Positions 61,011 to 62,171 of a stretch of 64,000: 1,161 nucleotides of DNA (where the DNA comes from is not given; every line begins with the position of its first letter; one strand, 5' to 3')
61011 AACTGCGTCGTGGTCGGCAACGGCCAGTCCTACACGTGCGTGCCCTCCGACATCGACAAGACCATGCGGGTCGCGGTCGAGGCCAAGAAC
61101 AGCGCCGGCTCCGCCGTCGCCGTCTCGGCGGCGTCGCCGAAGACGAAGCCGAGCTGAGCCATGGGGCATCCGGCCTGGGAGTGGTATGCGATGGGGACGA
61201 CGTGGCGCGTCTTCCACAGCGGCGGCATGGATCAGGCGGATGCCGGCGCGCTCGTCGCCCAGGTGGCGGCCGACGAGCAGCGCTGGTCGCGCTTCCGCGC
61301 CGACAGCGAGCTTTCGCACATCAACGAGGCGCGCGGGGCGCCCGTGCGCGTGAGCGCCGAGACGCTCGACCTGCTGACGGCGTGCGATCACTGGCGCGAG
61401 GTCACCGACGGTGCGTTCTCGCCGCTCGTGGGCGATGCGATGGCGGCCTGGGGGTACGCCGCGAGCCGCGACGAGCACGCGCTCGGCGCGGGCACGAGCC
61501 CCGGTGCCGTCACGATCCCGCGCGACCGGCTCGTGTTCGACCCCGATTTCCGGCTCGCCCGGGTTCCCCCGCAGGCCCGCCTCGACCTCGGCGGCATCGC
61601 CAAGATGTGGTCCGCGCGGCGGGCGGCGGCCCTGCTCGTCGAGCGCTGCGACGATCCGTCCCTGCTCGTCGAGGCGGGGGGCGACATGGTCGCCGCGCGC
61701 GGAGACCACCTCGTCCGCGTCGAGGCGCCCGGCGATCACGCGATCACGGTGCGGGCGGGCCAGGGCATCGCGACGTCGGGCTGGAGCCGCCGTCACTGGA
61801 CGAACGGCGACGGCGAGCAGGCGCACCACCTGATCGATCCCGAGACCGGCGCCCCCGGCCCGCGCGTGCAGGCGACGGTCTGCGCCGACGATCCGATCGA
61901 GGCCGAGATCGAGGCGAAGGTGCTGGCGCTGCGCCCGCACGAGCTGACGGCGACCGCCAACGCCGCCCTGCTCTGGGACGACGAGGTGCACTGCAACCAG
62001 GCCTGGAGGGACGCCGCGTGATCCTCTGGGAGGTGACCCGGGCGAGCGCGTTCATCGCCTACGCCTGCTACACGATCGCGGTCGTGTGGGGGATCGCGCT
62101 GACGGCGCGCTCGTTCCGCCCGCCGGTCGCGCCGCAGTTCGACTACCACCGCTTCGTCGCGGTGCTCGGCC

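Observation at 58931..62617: Five tightly coupled genes: membrane-anchored coiled-coil/Ig-like paralogs plus a signal-less ApbE and a ferric-reductase-like membrane protein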

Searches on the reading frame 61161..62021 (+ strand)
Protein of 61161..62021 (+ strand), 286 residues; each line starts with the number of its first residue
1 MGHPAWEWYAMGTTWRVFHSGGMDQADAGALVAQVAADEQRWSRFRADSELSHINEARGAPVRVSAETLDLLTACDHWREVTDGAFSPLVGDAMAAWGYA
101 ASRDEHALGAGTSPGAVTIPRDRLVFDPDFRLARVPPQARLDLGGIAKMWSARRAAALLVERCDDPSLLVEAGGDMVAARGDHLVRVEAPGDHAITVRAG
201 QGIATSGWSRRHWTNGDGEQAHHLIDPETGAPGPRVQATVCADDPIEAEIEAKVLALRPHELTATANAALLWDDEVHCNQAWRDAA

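Call 6: search_protein_families(library=pfam, max_evalue=1, proteins=[window:61161-62021:+])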
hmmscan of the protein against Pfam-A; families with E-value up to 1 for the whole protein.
window:61161-62021:+ (286 aa): 1 family
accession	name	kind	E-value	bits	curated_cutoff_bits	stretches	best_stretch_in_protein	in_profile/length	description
PF02424.20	ApbE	-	6.8e-41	141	25.6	1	11-259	1-247/266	ApbE family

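Call 7: search_protein_families(library=ncbifam, max_evalue=1, proteins=[window:61161-62021:+])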
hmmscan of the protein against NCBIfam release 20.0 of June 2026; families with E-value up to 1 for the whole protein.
window:61161-62021:+ (286 aa): 2 families
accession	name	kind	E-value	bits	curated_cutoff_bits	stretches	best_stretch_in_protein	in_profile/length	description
NF007774.0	PRK10461.1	equivalog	1.5e-14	53.7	498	2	9-104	40-139/351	FAD:protein FMN transferase ApbE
NF047974.1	blaCOR_B1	exception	0.0079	15.5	450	1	111-174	18-80/245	COR family subclass B1 metallo-beta-lactamase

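Call 8: find_related_loci(query=window:61161-62021:+, collection=genome_contigs, flank=7000)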
Query window:61161-62021:+ (286 aa) in genome_contigs; peptide patterns used: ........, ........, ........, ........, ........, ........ (x = any residue, [..] = any of these).
33 stretches matched a pattern; 1 encode a relative of the query (tblastn E <= 1e-3); 1 distinct loci.
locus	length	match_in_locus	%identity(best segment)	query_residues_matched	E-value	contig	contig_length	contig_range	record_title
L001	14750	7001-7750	31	47-283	1e-12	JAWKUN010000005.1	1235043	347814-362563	MAG: Planctomycetota bacterium isolate BC2.135 BC2.135.fa-5, whole genome shotgun sequence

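Call 9: find_homologous_proteins(query=window:61161-62021:+, max_evalue=1e-10)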
Query window:61161-62021:+ (286 aa): 801 proteins with E <= 1e-10 among 8000 candidates; the best 120 are listed.
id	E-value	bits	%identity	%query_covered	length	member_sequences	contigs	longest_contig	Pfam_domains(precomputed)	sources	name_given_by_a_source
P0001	2.5e-189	646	100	100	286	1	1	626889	PF02424.21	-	-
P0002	9.7e-149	513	82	100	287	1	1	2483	PF02424.21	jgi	jgi:thiamine biosynthesis lipoprotein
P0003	5.2e-147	507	82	97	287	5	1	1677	PF02424.21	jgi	jgi:thiamine biosynthesis lipoprotein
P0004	5.4e-146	504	80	100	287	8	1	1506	PF02424.21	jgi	jgi:thiamine biosynthesis lipoprotein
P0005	1.7e-145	502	80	100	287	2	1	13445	PF02424.21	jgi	jgi:thiamine biosynthesis lipoprotein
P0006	2.1e-142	492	83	97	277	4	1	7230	PF02424.21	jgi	jgi:FAD:protein FMN transferase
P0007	4.9e-141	487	77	100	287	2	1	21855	PF02424.21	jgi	jgi:thiamine biosynthesis lipoprotein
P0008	4.0e-137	475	76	100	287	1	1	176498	PF02424.21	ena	-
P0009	4.9e-136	471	76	100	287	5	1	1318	PF02424.21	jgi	jgi:FAD:protein FMN transferase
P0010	1.0e-135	470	75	100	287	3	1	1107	PF02424.21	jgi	jgi:thiamine biosynthesis lipoprotein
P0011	2.0e-134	466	79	97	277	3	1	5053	PF02424.21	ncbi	-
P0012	4.9e-134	464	74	100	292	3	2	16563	PF02424.21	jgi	jgi:thiamine biosynthesis lipoprotein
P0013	7.2e-134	464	74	100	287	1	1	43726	PF02424.21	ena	-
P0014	1.1e-132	460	74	100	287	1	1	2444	PF02424.21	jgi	jgi:thiamine biosynthesis lipoprotein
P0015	1.4e-131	456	77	97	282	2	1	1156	PF02424.21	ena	-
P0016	4.5e-130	451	76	96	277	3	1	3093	PF02424.21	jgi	jgi:thiamine biosynthesis lipoprotein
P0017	5.0e-130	451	77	97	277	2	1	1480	PF02424.21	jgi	jgi:thiamine biosynthesis lipoprotein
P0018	5.1e-130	451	75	100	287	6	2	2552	PF02424.21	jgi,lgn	jgi:thiamine biosynthesis lipoprotein ApbE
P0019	5.7e-129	448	77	95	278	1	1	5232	PF02424.21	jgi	jgi:thiamine biosynthesis lipoprotein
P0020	2.8e-128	446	73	100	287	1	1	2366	PF02424.21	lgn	-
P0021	7.6e-127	441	75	95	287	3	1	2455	PF02424.21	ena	-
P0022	2.0e-90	321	56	99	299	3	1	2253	PF02424.21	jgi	jgi:thiamine biosynthesis lipoprotein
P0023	4.4e-90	320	59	99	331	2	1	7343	PF02424.21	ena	-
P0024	2.4e-89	318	55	97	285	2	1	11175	PF02424.21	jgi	jgi:FAD:protein FMN transferase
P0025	3.0e-89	317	58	98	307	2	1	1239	PF02424.21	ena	-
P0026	5.9e-89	316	57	94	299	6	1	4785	PF02424.21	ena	-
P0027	6.3e-89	316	56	98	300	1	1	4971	PF02424.21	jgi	jgi:FAD:protein FMN transferase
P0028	4.6e-88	314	56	95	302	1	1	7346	PF02424.21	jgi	jgi:FAD:protein FMN transferase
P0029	7.0e-88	313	56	94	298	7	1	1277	PF02424.21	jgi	-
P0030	1.0e-87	312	57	95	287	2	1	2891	PF02424.21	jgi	jgi:thiamine biosynthesis lipoprotein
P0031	1.8e-87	312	57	91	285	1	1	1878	PF02424.21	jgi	jgi:thiamine biosynthesis lipoprotein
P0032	2.6e-87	311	55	98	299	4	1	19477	PF02424.21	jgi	jgi:thiamine biosynthesis lipoprotein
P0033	3.0e-87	311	55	99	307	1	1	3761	PF02424.21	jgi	jgi:thiamine biosynthesis lipoprotein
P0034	3.1e-87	311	58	93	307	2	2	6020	PF02424.21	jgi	jgi:FAD:protein FMN transferase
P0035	4.7e-87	310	54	96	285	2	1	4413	PF02424.21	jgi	jgi:thiamine biosynthesis lipoprotein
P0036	5.6e-87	310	58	96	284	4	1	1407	PF02424.21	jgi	jgi:thiamine biosynthesis lipoprotein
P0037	1.2e-86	309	55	99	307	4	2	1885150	PF02424.21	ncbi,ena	-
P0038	1.3e-86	309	58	96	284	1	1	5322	PF02424.21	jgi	jgi:thiamine biosynthesis lipoprotein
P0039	1.7e-86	308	56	95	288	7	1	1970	PF02424.21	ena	-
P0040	1.7e-86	308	55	94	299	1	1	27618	PF02424.21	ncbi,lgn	-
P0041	3.4e-86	307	53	97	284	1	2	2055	PF02424.21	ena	-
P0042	1.3e-85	305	56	94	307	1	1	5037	PF02424.21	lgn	-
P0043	2.3e-85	305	54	96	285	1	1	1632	PF02424.21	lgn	-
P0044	4.3e-85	304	55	94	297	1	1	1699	PF02424.21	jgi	jgi:thiamine biosynthesis lipoprotein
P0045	5.7e-85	303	54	97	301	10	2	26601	PF02424.21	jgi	-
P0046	8.2e-85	303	55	98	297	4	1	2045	PF02424.21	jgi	jgi:FAD:protein FMN transferase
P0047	1.1e-84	302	55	95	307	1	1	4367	PF02424.21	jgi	jgi:thiamine biosynthesis lipoprotein ApbE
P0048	1.5e-84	302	56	93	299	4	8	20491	PF02424.21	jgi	jgi:FAD:protein FMN transferase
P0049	3.0e-84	301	55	95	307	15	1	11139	PF02424.21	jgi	jgi:FAD:protein FMN transferase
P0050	4.3e-84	300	54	97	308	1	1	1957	PF02424.21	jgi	jgi:thiamine biosynthesis lipoprotein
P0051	5.7e-84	300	54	98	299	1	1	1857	PF02424.21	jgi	jgi:FAD:protein FMN transferase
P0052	8.4e-84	300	57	90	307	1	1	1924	PF02424.21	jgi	jgi:thiamine biosynthesis lipoprotein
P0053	1.3e-83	299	56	93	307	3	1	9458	PF02424.21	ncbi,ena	-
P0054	1.4e-83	299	53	98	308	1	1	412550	PF02424.21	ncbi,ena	-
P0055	3.2e-83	298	53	100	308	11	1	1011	PF02424.21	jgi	jgi:thiamine biosynthesis lipoprotein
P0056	3.9e-83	297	54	93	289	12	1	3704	PF02424.21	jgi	jgi:thiamine biosynthesis lipoprotein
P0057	4.3e-83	297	53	99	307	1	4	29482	PF02424.21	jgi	jgi:FAD:protein FMN transferase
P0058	4.8e-83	297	55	97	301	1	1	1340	PF02424.21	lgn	-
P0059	4.9e-83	297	54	97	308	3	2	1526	PF02424.21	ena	-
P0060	5.7e-83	297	55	92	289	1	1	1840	PF02424.21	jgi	-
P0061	5.9e-83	297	53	98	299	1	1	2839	PF02424.21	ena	-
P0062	9.4e-83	296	55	93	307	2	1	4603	PF02424.21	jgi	jgi:thiamine biosynthesis lipoprotein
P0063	9.7e-83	296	55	92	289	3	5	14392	PF02424.21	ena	-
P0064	1.0e-82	296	54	95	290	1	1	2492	PF02424.21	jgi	-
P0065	1.5e-82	295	54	97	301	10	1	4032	PF02424.21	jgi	jgi:FAD:protein FMN transferase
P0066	1.7e-82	295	54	99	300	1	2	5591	PF02424.21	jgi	jgi:thiamine biosynthesis lipoprotein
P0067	2.9e-82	294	57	90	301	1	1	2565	PF02424.21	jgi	jgi:FAD:protein FMN transferase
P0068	3.0e-82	294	53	97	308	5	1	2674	PF02424.21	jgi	jgi:thiamine biosynthesis lipoprotein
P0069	3.2e-82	294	54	97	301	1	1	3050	PF02424.21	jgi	jgi:FAD:protein FMN transferase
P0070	3.8e-82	294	53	99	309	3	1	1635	PF02424.21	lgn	-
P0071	3.8e-82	294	55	94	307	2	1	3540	PF02424.21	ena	-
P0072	4.8e-82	294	53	100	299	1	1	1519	PF02424.21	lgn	-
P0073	6.5e-82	293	52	98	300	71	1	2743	PF02424.21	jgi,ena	-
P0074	1.2e-81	292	52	98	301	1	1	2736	PF02424.21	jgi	jgi:FAD:protein FMN transferase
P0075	1.3e-81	292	54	97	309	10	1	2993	PF02424.21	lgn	-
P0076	1.5e-81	292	54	98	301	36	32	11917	PF02424.21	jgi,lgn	jgi:thiamine biosynthesis lipoprotein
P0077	1.7e-81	292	51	100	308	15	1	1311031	PF02424.21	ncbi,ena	-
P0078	2.2e-81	292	53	97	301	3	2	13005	PF02424.21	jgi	jgi:thiamine biosynthesis lipoprotein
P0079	2.4e-81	291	54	95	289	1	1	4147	PF02424.21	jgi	jgi:thiamine biosynthesis lipoprotein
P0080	2.6e-81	291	52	95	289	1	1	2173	PF02424.21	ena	-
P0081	2.8e-81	291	55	95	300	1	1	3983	PF02424.21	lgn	-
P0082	3.4e-81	291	54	99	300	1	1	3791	PF02424.21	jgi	jgi:FAD:protein FMN transferase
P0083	3.9e-81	291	52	97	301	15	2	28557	PF02424.21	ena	-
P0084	5.8e-81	290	54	92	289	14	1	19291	PF02424.21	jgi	jgi:thiamine biosynthesis lipoprotein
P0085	5.9e-81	290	53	99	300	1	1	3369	PF02424.21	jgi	jgi:FAD:protein FMN transferase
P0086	6.5e-81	290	55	95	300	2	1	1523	PF02424.21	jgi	jgi:thiamine biosynthesis lipoprotein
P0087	8.1e-81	290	53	99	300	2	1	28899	PF02424.21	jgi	jgi:thiamine biosynthesis lipoprotein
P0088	1.2e-80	289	55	93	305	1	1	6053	PF02424.21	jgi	jgi:FAD:protein FMN transferase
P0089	3.8e-80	288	54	92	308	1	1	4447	PF02424.21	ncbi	ncbi:MAG: FAD:protein FMN transferase [Gaiellales bacterium]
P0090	5.3e-80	287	53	97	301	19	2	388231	PF02424.21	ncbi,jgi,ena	-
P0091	7.1e-80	287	54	91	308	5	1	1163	PF02424.21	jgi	-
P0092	8.1e-80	286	55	93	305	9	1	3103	PF02424.21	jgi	jgi:FAD:protein FMN transferase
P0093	9.8e-80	286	52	99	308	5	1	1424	PF02424.21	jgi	jgi:thiamine biosynthesis lipoprotein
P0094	1.1e-79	286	52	96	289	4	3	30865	PF02424.21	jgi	jgi:thiamine biosynthesis lipoprotein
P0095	1.4e-79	286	52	97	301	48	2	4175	PF02424.21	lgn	-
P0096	1.5e-79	286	50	98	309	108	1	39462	PF02424.21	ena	-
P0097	1.6e-79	285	53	97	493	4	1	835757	PF02424.21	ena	-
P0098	1.7e-79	285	53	99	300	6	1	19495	PF02424.21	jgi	jgi:thiamine biosynthesis lipoprotein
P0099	3.0e-79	285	54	93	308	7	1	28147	PF02424.21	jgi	jgi:FAD:protein FMN transferase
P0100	3.0e-79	285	53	97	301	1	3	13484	PF02424.21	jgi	jgi:FAD:protein FMN transferase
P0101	3.9e-79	284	51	97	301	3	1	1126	PF02424.21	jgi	-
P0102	5.3e-79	284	52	99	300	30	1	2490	PF02424.21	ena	-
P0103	8.0e-79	283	49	98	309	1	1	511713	PF02424.21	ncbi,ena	-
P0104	1.2e-78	283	51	99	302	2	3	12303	PF02424.21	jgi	-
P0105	2.2e-78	282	51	99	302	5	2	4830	PF02424.21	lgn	-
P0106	3.7e-78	281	51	99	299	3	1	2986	PF02424.21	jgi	jgi:thiamine biosynthesis lipoprotein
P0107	4.5e-78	281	52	99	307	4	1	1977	PF02424.21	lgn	-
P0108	6.4e-78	280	52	96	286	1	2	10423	PF02424.21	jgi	jgi:thiamine biosynthesis lipoprotein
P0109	1.0e-77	280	53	91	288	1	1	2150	PF02424.21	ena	-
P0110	2.1e-77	279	50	98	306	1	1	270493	PF02424.21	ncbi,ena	-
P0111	2.1e-77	278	54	93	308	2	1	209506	PF02424.21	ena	-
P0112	2.4e-77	278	53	95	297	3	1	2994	PF02424.21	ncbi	ncbi:MAG: FAD:protein FMN transferase [Solirubrobacteraceae bacterium]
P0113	5.4e-77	277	54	93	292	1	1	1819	PF02424.21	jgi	jgi:FAD:protein FMN transferase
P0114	8.3e-77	277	51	97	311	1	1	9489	PF02424.21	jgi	jgi:FAD:protein FMN transferase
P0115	1.4e-76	276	49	98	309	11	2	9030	PF02424.21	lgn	-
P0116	2.0e-76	275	51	98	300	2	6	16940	PF02424.21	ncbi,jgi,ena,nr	ncbi:MAG TPA: FAD:protein FMN transferase [Gaiellales bacterium]|nr:FAD:protein FMN transferase [Gai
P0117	3.4e-76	275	53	97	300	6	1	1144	PF02424.21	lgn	-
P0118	4.2e-76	274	54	87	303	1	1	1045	PF02424.21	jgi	jgi:thiamine biosynthesis lipoprotein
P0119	9.0e-76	273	51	97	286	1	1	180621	PF02424.21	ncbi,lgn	-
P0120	1.0e-75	273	52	94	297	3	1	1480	PF02424.21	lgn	-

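Call 10: find_encoding_contigs(protein=P0008, flank=7000, max_places=2)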
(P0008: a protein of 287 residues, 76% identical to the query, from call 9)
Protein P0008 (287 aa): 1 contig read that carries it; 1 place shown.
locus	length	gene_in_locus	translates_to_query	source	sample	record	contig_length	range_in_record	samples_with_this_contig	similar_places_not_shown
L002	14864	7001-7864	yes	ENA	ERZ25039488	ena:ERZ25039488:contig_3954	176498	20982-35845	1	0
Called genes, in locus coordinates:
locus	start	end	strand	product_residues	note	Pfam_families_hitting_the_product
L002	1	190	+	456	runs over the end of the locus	PF03486:HI0933_like (faint), PF07992:Pyr_redox_2, PF13738:Pyr_redox_3 (faint), PF00070:Pyr_redox, PF02852:Pyr_redox_dim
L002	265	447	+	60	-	-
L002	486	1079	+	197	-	PF00578:AhpC-TSA, PF08534:Redoxin (weak)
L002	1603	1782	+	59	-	-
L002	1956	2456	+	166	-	-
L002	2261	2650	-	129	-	-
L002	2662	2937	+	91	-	-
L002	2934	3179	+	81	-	-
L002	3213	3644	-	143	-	PF07366:SnoaL, PF12680:SnoaL_2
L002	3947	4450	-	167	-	PF06897:DUF1269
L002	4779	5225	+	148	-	-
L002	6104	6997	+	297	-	-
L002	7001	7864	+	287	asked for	PF02424:ApbE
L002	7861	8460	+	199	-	-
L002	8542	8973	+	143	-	PF00903:Glyoxalase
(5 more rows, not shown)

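Call 11: find_encoding_contigs(protein=P0005, flank=7000, max_places=2)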
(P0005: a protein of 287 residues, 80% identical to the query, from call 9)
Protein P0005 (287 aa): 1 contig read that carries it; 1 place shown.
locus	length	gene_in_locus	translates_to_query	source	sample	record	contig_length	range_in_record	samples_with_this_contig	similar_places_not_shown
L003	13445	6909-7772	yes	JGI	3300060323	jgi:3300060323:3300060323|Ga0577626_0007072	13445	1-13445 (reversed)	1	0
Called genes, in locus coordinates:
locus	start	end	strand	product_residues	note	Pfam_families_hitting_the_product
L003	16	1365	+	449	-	PF00343:Phosphorylase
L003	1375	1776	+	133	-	PF01042:Ribonuc_L-PSP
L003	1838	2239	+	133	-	PF00582:Usp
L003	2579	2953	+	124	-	-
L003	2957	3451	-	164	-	PF00588:SpoU_methylase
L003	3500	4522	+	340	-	PF00107:ADH_zinc_N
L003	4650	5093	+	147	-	-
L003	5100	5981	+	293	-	PF23197:IG_AIR9 (weak)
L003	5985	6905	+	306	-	-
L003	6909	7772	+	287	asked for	PF02424:ApbE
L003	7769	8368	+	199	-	-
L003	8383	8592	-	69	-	-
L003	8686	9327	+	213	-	PF00730:HhH-GPD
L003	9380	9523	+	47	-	-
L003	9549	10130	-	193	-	PF00072:Response_reg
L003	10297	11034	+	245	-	PF01209:Ubie_methyltran, PF13489:Methyltransf_23, PF13847:Methyltransf_31, PF08241:Methyltransf_11, PF08242:Methyltransf_12, PF13649:Methyltransf_25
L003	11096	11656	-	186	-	PF01872:RibD_C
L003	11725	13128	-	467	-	PF01794:Ferric_reduct, PF00175:NAD_binding_1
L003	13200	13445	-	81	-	?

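Call 12: find_encoding_contigs(protein=P0013, flank=7000, max_places=2)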
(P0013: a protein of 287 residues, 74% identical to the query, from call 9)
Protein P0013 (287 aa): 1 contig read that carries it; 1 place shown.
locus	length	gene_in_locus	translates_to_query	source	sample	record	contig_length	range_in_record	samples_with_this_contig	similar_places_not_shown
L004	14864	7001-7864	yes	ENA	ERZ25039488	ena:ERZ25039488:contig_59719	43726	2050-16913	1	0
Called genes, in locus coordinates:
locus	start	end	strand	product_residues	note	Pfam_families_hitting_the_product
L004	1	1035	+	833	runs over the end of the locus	PF14224:DUF4331, PF21105:DyP_N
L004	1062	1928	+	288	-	PF00378:ECH_1, PF16113:ECH_2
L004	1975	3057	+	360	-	PF00174:Oxidored_molyb, PF03404:Mo-co_dimer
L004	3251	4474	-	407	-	PF01844:HNH (weak)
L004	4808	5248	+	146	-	-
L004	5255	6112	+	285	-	-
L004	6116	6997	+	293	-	-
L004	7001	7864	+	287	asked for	PF02424:ApbE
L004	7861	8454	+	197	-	-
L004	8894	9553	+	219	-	PF00857:Isochorismatase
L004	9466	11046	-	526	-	PF00583:Acetyltransf_1, PF13673:Acetyltransf_10 (weak), PF13508:Acetyltransf_7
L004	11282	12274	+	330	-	-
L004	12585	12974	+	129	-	-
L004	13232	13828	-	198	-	PF00221:Lyase_aromatic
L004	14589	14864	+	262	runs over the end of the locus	PF00106:adh_short, PF01370:Epimerase (weak), PF08659:KR (weak), PF13561:adh_short_C2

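Call 16: find_encoding_contigs(protein=P0037, flank=6000, max_places=2)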
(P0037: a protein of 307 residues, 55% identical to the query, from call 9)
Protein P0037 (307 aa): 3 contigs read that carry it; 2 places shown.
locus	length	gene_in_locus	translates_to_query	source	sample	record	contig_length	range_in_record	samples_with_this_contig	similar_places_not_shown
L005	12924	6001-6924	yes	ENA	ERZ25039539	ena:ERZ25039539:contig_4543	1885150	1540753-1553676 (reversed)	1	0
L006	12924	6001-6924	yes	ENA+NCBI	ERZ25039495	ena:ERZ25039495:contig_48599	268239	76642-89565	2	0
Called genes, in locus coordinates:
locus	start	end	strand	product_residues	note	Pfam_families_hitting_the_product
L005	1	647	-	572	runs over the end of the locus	PF01590:GAF, PF13185:GAF_2, PF01590:GAF, PF13492:GAF_3 (weak), PF07730:HisKA_3, PF13581:HATPase_c_2 (weak), PF02518:HATPase_c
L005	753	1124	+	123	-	PF05239:PRC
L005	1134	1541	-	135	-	PF02915:Rubrerythrin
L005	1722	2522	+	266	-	PF00034:Cytochrom_C (weak), PF13442:Cytochrome_CBB3, PF00034:Cytochrom_C, PF13442:Cytochrome_CBB3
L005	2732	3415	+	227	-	PF00072:Response_reg, PF00486:Trans_reg_C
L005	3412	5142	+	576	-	PF00672:HAMP, PF00512:HisKA, PF13581:HATPase_c_2 (faint), PF02518:HATPase_c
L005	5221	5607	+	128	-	-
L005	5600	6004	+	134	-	-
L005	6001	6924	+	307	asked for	PF02424:ApbE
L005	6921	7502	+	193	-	-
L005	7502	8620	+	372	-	PF01134:GIDA (faint), PF01266:DAO (faint), PF02254:TrkA_N (faint), PF02737:3HCDH_N (faint), PF07992:Pyr_redox_2, PF13450:NAD_binding_8 (faint), PF13738:Pyr_redox_3 (faint), PF00070:Pyr_redox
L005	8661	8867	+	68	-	PF13459:Fer4_15 (weak)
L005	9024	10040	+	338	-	PF08240:ADH_N, PF00107:ADH_zinc_N, PF13602:ADH_zinc_N_2 (weak)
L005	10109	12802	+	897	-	PF13302:Acetyltransf_3, PF00583:Acetyltransf_1, PF02629:CoA_binding, PF13380:CoA_binding_2, PF13607:Succ_CoA_lig, PF19045:Ligase_CoA_2, PF13549:ATP-grasp_5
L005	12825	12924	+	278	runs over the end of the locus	PF00582:Usp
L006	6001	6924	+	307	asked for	PF02424:ApbE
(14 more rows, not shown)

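Call 17: find_encoding_contigs(protein=P0097, flank=6000, max_places=2)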
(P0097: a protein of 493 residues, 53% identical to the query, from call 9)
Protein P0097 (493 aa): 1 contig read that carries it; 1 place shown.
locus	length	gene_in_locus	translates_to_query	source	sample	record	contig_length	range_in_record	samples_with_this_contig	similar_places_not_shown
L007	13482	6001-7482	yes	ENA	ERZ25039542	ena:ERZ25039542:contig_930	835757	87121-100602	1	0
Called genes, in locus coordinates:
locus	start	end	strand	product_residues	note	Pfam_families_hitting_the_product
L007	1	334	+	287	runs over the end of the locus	PF14505:DUF4438, PF20999:DUF4438_C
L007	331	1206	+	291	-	PF14505:DUF4438, PF20999:DUF4438_C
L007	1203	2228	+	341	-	PF00005:ABC_tran, PF08352:oligo_HPY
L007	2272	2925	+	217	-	PF00392:GntR, PF07729:FCD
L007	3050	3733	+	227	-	PF00072:Response_reg, PF00486:Trans_reg_C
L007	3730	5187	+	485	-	PF00672:HAMP, PF00512:HisKA, PF13581:HATPase_c_2 (weak), PF02518:HATPase_c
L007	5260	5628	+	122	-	-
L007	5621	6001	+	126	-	-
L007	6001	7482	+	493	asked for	PF02424:ApbE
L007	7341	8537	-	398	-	-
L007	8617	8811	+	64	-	PF13459:Fer4_15 (weak)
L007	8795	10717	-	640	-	PF00122:E1-E2_ATPase, PF00702:Hydrolase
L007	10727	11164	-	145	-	PF00582:Usp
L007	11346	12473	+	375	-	PF00070:Pyr_redox (faint), PF07992:Pyr_redox_2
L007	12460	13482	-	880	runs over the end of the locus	PF13302:Acetyltransf_3, PF13420:Acetyltransf_4 (weak), PF00583:Acetyltransf_1, PF02629:CoA_binding, PF13380:CoA_binding_2, PF13607:Succ_CoA_lig, PF19045:Ligase_CoA_2 (weak), PF13549:ATP-grasp_5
